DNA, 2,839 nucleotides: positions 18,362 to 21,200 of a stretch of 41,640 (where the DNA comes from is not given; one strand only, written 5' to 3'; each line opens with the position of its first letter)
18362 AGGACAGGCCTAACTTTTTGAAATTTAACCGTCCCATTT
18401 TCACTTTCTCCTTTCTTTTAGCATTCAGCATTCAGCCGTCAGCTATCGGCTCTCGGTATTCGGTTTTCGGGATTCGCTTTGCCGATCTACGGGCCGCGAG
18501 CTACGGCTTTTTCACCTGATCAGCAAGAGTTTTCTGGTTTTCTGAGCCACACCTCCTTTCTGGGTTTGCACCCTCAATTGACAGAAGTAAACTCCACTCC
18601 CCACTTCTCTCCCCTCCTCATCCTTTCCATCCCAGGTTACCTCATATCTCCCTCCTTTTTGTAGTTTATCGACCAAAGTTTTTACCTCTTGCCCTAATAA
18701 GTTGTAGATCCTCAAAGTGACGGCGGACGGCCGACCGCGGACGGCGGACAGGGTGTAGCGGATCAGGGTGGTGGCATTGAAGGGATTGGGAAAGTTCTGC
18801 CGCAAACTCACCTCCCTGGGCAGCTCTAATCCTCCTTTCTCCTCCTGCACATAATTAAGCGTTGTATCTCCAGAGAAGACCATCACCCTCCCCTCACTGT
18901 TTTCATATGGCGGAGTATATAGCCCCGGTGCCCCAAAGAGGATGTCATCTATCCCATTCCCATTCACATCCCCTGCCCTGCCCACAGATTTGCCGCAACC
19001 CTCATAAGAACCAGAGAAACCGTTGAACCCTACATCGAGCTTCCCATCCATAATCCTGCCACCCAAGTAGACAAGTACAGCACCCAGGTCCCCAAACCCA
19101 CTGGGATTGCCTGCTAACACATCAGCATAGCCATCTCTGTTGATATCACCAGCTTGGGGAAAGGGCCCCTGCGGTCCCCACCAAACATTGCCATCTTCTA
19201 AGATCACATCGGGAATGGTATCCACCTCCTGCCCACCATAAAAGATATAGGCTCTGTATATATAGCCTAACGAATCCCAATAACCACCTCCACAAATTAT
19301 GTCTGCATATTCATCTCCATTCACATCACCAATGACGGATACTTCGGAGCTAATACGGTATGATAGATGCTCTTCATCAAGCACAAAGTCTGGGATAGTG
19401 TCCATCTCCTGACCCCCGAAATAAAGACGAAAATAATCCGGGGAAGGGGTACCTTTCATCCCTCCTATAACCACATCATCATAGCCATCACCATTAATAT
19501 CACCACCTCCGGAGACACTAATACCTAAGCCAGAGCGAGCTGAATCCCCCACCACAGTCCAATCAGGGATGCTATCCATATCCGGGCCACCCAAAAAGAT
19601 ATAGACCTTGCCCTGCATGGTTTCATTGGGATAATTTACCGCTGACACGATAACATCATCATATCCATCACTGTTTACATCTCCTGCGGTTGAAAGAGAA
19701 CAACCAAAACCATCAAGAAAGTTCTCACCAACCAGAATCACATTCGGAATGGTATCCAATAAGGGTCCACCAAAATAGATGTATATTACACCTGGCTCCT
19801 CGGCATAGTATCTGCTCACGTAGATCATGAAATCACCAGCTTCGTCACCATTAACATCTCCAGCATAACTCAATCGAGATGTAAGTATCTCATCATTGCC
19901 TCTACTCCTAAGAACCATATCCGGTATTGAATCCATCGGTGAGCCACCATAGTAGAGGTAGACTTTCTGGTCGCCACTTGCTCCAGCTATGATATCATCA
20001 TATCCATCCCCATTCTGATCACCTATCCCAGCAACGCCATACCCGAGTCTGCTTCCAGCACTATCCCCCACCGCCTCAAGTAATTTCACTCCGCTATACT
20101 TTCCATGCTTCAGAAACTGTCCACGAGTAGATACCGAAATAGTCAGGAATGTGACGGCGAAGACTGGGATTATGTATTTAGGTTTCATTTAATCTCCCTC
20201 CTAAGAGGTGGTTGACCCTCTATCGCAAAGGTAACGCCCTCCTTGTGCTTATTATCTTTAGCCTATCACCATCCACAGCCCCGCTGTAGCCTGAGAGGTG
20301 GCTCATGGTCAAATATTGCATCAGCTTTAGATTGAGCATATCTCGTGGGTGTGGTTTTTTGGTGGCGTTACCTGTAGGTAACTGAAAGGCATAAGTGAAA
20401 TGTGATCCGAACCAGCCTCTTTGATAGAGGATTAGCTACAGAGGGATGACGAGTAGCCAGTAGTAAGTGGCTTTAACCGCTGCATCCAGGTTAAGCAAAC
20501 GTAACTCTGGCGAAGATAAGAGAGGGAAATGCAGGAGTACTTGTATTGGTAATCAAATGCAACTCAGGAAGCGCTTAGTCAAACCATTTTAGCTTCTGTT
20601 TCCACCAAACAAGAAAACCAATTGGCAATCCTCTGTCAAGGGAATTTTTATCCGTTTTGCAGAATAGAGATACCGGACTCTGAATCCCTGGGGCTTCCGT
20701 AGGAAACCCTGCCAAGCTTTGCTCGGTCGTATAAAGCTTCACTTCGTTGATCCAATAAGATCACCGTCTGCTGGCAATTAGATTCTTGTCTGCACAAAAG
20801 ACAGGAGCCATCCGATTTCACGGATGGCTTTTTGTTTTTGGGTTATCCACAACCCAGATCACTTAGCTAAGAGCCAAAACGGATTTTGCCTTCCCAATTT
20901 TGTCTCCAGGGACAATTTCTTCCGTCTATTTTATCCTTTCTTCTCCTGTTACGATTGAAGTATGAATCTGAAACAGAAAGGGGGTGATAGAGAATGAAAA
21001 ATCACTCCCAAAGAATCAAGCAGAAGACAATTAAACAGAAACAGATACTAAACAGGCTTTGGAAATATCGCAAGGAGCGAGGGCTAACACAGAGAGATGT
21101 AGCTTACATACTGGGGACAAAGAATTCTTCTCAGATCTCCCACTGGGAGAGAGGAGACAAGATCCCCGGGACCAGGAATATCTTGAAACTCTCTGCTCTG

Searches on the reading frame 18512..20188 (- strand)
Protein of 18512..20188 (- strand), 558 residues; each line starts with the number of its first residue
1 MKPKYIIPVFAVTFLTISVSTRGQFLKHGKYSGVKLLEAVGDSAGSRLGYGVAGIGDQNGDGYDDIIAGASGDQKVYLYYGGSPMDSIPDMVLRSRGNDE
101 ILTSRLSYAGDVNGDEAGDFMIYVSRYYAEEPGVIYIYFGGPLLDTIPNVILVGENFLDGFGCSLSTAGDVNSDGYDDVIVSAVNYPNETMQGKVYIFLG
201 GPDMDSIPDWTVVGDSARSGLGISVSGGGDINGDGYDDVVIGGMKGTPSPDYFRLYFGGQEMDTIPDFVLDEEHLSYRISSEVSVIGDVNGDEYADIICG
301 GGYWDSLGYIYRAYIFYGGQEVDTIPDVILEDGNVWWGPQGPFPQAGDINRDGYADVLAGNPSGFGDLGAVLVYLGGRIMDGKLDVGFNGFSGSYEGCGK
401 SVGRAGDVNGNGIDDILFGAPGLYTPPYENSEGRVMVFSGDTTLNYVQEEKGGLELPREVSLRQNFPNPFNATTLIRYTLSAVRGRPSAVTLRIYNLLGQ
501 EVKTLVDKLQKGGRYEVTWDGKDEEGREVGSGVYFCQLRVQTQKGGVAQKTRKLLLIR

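Call 8: search_protein_families(library=pfam, proteins=[window:18512-20188:-], max_evalue=0.01)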
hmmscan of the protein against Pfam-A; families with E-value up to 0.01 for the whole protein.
window:18512-20188:- (558 aa): 5 families
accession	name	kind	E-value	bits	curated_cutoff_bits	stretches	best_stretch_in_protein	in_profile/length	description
PF01839.29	FG-GAP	-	1e-31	108.7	22.1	4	165-198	5-37/37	FG-GAP repeat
PF13517.12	FG-GAP_3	-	1.4e-15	58.1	26.9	3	288-358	1-60/61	FG-GAP-like repeat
PF13860.13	FlgD_ig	-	2.7e-09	37.3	27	1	488-538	23-73/79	FlgD Ig-like domain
PF02422.21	Keratin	-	2.7e-05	24.2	25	0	195-229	40-74/80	Keratin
PF13585.12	CHU_C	-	0.00067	20.2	27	1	488-544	27-76/86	CHU_C Type IX secretion signal domain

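Call 29: find_homologous_proteins(query=window:18512-20188:-)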
Query window:18512-20188:- (558 aa): 6475 proteins with E <= 0.001 among 8000 candidates; the best 120 are listed.
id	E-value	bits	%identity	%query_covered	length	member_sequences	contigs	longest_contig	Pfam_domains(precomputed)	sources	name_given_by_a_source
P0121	0.0e+0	1263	100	100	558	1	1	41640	PF01839.30,PF13517.13,PF13860.13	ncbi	-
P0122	6.4e-251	852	78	88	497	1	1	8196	PF01839.30,PF13517.13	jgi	-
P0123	6.4e-209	713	63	100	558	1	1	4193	PF01839.30,PF13585.13,PF13517.13,PF13860.13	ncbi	-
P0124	1.9e-205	702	39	93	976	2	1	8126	PF01839.30,PF14312.13,PF13517.13,PF13860.13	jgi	jgi:hypothetical protein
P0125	1.8e-203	695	66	74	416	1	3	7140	PF01839.30,PF13585.13,PF13517.13,PF13860.13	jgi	-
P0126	3.7e-196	671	33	92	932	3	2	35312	PF01839.30,PF14312.13,PF13517.13,PF18962.8,PF13860.13,PF23167.2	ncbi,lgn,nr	ncbi:MAG: FG-GAP repeat protein [Candidatus Marinimicrobia bacterium]|nr:FG-GAP repeat protein [Cand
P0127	1.2e-195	669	82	64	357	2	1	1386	PF01839.30,PF13585.13,PF13517.13,PF13860.13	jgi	-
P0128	6.5e-191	654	60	100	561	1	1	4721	PF01839.30,PF13517.13,PF13860.13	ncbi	-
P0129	9.8e-183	627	36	85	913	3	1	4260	PF01839.30,PF14312.13,PF13517.13,PF18962.8,PF23167.2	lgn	-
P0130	1.2e-181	623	34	95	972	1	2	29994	PF01839.30,PF14312.13,PF13517.13,PF18962.8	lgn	-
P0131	3.8e-175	602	38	92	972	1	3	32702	PF01839.30,PF14312.13,PF13517.13,PF13860.13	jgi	jgi:hypothetical protein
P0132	1.2e-172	593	36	75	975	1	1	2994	PF01839.30,PF14312.13,PF14779.13,PF13517.13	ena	-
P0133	3.1e-169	582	38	93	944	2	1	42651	PF01839.30,PF14312.13,PF13517.13,PF18962.8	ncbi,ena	-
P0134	2.4e-168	579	37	92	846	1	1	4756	PF01839.30,PF14312.13,PF13517.13,PF18962.8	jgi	-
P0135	2.7e-167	576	38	74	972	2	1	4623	PF01839.30,PF13517.13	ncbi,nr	ncbi:MAG TPA: FG-GAP-like repeat-containing protein, partial [Ignavibacteria bacterium]|nr:FG-GAP-li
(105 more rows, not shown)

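Call 30: find_encoding_contigs(protein=P0122, flank=8000)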
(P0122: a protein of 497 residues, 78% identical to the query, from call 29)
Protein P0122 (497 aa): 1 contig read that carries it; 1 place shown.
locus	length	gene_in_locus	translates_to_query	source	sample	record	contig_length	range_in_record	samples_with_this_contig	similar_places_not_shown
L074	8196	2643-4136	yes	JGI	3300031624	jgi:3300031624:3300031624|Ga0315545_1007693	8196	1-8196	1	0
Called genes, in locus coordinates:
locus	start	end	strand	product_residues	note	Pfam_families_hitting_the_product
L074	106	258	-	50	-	-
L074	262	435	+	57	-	-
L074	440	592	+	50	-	-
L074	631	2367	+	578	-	PF22842:Pel9A-like_beta_helix (faint), PF05048:NosD, PF12708:Pect-lyase_RHGA_epim (faint), PF13229:Beta_helix, PF13860:FlgD_ig (weak)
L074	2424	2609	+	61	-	PF13860:FlgD_ig (weak)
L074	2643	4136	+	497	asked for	PF13517:FG-GAP_3 (faint), PF01839:FG-GAP (weak)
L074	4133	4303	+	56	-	-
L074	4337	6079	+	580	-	PF13517:FG-GAP_3 (faint), PF01839:FG-GAP, PF13860:FlgD_ig (weak)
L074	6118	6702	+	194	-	-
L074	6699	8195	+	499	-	?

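Call 31: find_encoding_contigs(protein=P0123, flank=8000)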
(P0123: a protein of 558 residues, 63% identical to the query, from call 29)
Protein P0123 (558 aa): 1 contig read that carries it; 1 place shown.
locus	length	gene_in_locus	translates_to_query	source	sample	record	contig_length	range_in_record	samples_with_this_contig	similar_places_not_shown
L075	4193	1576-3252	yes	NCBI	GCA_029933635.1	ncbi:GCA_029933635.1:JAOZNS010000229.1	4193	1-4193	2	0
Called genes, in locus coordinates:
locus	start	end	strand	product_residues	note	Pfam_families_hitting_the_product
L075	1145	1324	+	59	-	-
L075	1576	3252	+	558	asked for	PF01839:FG-GAP, PF13585:CHU_C (faint), PF13517:FG-GAP_3 (weak), PF13860:FlgD_ig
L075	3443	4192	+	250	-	?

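Call 32: find_encoding_contigs(protein=P0128, flank=8000)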
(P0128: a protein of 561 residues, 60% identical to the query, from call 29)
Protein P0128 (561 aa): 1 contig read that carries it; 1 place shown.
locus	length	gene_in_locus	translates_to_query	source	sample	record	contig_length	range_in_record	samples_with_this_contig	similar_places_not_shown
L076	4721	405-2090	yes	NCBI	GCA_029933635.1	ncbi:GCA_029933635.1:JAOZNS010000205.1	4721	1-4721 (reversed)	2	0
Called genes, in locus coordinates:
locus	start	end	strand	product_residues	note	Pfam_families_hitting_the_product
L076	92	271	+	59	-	-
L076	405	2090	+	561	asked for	PF01839:FG-GAP (weak), PF13517:FG-GAP_3 (weak), PF13860:FlgD_ig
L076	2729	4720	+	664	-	?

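Call 33: find_encoding_contigs(protein=P0125, flank=8000)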
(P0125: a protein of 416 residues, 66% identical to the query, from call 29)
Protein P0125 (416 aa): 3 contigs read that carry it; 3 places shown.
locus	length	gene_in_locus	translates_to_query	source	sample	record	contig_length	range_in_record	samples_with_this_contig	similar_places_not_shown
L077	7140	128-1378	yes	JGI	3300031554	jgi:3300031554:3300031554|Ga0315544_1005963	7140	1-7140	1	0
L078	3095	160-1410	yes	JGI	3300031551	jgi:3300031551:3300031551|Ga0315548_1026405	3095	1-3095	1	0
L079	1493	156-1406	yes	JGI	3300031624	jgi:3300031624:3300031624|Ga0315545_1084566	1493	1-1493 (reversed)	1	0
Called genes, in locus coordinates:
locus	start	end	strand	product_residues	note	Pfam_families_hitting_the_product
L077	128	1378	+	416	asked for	PF13517:FG-GAP_3, PF01839:FG-GAP (weak), PF13585:CHU_C (weak), PF13860:FlgD_ig (weak)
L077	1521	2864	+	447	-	PF01839:FG-GAP (weak), PF13517:FG-GAP_3, PF01839:FG-GAP, PF13517:FG-GAP_3 (weak), PF01839:FG-GAP (weak)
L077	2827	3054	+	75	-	PF13585:CHU_C (weak), PF13860:FlgD_ig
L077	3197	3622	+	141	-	PF01839:FG-GAP (faint), PF13517:FG-GAP_3 (weak)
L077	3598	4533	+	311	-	PF01839:FG-GAP (weak), PF13517:FG-GAP_3 (weak), PF01839:FG-GAP (weak)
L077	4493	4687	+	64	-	PF13860:FlgD_ig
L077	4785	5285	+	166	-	-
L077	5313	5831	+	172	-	-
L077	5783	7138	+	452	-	?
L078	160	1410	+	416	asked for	PF13517:FG-GAP_3, PF01839:FG-GAP (weak), PF13585:CHU_C (weak), PF13860:FlgD_ig (weak)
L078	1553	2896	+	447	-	PF01839:FG-GAP (weak), PF13517:FG-GAP_3, PF01839:FG-GAP, PF13517:FG-GAP_3 (weak), PF01839:FG-GAP (weak)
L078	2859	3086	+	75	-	PF13585:CHU_C (weak), PF13860:FlgD_ig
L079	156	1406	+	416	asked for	PF13517:FG-GAP_3, PF01839:FG-GAP (weak), PF13585:CHU_C (weak), PF13860:FlgD_ig (weak)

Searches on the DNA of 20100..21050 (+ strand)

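Call 4: search_rna_families(source=window, start=20100, end=21050, threshold=evalue, max_evalue=10, show_alignments=3)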
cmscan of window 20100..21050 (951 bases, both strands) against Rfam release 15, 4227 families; matches with E-value up to 10: 8.
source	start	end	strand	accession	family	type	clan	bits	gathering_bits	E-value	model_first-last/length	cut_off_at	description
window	20798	20891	-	RF00378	Qrr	Gene; sRNA;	-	18.2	50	1.7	1-108/108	no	Qrr RNA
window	20792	20843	+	RF03568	mir-3204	Gene; miRNA;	-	17.5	90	2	1-75/75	no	mir-3204 microRNA precursor family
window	20748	20838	+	RF00378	Qrr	Gene; sRNA;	-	17.5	50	2.4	1-108/108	no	Qrr RNA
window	20758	20834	+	RF02552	RcsR1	Gene; sRNA;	-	16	60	2.2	1-96/96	no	RcsR1 sRNA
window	20764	20834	-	RF02508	Atu_Ti4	Gene; sRNA;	-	15.1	40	5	1-107/107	no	Rhizobiales sRNA Atu_Ti4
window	20816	20887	-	RF02248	Six3os1_3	Gene; lncRNA;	-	13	40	1.3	1-75/75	no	Six3os1 conserved region 3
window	20748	20840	+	RF02060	STnc410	Gene; sRNA;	-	12.4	50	7.4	2-125/158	no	Enterobacterial sRNA STnc410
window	20803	20836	+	RF01512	Afu_309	Gene; sRNA;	-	10.8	48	2.4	113-146/322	no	A. fumigatus sRNA Afu_309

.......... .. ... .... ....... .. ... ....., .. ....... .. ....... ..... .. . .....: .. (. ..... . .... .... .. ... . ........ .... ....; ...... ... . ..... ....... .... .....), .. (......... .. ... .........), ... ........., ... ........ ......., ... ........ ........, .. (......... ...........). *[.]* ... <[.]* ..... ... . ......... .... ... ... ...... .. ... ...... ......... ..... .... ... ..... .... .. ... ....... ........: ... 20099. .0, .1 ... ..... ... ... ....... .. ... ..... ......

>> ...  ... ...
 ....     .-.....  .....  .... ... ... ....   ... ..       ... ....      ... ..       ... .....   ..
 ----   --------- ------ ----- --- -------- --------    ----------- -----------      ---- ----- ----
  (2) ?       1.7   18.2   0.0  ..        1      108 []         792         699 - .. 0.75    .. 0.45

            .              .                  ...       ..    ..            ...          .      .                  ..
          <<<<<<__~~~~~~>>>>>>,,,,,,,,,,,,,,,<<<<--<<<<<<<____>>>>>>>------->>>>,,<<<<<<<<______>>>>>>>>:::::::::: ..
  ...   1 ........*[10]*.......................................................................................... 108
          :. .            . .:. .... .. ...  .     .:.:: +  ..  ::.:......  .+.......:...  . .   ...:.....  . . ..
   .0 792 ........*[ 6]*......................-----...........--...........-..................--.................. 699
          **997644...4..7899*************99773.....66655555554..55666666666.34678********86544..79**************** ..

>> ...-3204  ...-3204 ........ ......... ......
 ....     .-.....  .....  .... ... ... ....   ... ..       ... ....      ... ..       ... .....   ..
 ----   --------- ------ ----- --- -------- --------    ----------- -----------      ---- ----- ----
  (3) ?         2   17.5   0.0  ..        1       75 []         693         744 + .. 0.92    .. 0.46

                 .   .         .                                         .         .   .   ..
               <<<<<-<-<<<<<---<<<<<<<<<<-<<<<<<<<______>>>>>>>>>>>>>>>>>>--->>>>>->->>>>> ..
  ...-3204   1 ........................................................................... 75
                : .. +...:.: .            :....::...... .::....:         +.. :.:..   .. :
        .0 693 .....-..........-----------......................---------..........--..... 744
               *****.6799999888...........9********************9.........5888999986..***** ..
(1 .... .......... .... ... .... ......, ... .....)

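Call 15: search_dna_similar(query=window:20189-20993:+, collection=phages, mode=distant)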
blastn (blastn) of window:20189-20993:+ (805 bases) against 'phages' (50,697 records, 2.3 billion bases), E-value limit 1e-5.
No match.

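Call 16: search_dna_similar(query=window:20189-20993:+, collection=plasmids, mode=distant)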
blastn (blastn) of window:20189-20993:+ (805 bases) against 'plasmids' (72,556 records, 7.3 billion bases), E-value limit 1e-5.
No match.

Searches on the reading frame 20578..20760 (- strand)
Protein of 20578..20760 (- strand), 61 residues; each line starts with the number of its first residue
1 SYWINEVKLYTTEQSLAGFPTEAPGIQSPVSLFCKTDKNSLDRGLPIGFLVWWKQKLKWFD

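Call 101: search_protein_representatives(protein=window:20578-20760:-)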
Query: 61 residues. Proteins with E-value up to 0.001 (for the whole library): 2; up to 1e-10: 2; up to 1e-30: 0. The best 2 are listed.
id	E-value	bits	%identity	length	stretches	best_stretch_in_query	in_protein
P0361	6.5e-16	73.8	69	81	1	8-58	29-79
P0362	4.1e-14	68.1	39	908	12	8-35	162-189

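Call 104: find_encoding_contigs(protein=P0361, flank=10000, max_places=10)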
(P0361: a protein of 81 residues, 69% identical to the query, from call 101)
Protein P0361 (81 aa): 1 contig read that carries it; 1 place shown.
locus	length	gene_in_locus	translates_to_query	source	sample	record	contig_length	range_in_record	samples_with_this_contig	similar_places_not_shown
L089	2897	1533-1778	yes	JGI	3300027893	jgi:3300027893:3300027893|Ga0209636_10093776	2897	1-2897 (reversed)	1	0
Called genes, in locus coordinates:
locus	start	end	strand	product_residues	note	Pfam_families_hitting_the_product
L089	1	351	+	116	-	?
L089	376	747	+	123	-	PF00571:CBS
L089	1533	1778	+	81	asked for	-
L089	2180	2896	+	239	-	?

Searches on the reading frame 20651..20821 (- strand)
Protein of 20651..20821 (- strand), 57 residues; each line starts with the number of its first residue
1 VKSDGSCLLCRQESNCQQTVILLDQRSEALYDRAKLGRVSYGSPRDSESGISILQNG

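Call 108: list_cluster_members(proteins=[P0361, window:20651-20821:-, window:20578-20742:-, window:20467-20589:+, window:20223-20339:-, window:20824-20955:+, window:20243-20332:+])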
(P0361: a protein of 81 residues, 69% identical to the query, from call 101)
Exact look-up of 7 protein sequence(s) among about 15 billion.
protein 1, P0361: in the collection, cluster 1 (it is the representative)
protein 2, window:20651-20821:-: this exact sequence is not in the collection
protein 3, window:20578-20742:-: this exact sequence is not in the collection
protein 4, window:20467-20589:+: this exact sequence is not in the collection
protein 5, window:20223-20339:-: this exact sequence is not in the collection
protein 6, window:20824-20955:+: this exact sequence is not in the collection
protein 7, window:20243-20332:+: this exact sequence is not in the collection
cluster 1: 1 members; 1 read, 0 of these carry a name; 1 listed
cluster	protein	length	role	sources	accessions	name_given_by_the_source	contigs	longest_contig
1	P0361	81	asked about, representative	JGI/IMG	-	-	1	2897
